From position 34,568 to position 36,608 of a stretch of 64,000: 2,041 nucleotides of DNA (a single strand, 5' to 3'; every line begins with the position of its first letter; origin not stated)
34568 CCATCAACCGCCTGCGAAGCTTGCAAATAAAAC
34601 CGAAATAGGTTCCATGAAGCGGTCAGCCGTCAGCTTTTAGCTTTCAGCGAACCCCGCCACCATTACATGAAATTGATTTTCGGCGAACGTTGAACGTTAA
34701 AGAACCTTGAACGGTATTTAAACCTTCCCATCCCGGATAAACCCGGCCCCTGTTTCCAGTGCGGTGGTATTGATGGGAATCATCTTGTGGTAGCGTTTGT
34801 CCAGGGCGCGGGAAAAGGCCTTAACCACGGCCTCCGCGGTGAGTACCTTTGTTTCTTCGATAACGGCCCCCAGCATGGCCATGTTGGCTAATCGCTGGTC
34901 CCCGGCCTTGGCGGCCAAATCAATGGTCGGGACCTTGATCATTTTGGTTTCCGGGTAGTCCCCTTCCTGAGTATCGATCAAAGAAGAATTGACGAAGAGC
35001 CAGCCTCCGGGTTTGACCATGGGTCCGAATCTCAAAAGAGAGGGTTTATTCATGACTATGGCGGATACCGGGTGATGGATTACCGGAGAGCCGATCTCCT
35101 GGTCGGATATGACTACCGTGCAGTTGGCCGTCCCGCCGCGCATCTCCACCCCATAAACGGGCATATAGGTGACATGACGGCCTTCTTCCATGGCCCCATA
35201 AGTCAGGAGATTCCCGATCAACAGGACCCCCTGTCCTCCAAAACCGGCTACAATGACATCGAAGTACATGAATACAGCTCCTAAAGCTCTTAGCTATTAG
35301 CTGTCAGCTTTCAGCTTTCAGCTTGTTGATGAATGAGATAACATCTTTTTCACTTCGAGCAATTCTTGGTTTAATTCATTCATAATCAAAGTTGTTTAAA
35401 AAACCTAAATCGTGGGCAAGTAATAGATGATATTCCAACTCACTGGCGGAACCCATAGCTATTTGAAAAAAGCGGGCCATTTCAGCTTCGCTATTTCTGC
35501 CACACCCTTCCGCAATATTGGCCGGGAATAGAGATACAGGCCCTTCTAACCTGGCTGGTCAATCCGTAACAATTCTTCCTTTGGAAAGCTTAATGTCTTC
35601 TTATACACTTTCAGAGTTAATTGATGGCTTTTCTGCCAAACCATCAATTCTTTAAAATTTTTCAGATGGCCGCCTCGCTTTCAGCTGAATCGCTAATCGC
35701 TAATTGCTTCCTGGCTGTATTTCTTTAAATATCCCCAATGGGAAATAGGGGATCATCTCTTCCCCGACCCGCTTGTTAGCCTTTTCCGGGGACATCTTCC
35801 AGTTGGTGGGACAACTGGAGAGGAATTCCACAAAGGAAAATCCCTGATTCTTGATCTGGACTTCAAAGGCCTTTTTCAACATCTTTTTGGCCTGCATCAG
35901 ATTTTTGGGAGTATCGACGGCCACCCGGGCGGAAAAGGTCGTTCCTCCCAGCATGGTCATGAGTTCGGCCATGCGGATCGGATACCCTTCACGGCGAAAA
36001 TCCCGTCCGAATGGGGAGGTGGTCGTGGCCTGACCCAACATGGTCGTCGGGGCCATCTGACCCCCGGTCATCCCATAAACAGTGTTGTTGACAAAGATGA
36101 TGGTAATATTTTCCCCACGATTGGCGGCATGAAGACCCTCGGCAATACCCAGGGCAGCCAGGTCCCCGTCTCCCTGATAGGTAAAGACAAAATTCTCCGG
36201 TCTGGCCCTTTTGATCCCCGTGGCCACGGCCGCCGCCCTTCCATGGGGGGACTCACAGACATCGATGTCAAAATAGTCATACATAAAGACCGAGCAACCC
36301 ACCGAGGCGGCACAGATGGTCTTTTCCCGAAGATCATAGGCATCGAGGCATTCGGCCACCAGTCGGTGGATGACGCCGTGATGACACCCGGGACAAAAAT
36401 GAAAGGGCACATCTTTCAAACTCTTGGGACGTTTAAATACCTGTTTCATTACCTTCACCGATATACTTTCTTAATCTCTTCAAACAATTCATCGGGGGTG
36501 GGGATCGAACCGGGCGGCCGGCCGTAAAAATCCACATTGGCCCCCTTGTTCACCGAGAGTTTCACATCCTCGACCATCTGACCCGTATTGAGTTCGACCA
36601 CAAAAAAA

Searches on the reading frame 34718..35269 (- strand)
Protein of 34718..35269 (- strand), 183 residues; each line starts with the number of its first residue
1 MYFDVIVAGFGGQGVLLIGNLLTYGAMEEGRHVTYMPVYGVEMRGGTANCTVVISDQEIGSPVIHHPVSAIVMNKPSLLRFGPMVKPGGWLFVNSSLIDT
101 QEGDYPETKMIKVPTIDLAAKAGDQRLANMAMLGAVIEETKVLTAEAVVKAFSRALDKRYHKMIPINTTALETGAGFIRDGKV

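Call 89: search_protein_families(library=pfam, proteins=[window:34718-35269:-], max_evalue=0.001)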
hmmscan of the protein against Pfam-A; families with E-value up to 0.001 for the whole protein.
window:34718-35269:- (183 aa): 1 family
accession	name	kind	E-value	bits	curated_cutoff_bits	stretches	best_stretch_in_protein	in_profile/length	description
PF01558.24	POR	-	2.5e-35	122.6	27.4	1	11-175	1-172/173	Pyruvate ferredoxin/flavodoxin oxidoreductase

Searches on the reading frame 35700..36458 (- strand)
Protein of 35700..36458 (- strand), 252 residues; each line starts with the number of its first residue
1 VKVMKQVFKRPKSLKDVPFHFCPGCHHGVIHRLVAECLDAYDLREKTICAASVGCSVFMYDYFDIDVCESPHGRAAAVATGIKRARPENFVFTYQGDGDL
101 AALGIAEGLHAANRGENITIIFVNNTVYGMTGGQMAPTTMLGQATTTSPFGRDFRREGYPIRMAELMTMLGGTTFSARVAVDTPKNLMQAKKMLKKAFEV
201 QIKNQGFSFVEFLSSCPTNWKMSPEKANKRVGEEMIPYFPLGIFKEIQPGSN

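Call 89: search_protein_families(library=pfam, proteins=[window:35700-36458:-], max_evalue=0.001)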
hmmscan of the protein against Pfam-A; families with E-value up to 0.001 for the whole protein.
window:35700-36458:- (252 aa): 1 family
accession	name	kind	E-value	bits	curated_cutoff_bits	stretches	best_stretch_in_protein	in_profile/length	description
PF02775.26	TPP_enzyme_C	-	2.4e-22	79.8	21.9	1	69-211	27-150/151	Thiamine pyrophosphate enzyme, C-terminal TPP binding domain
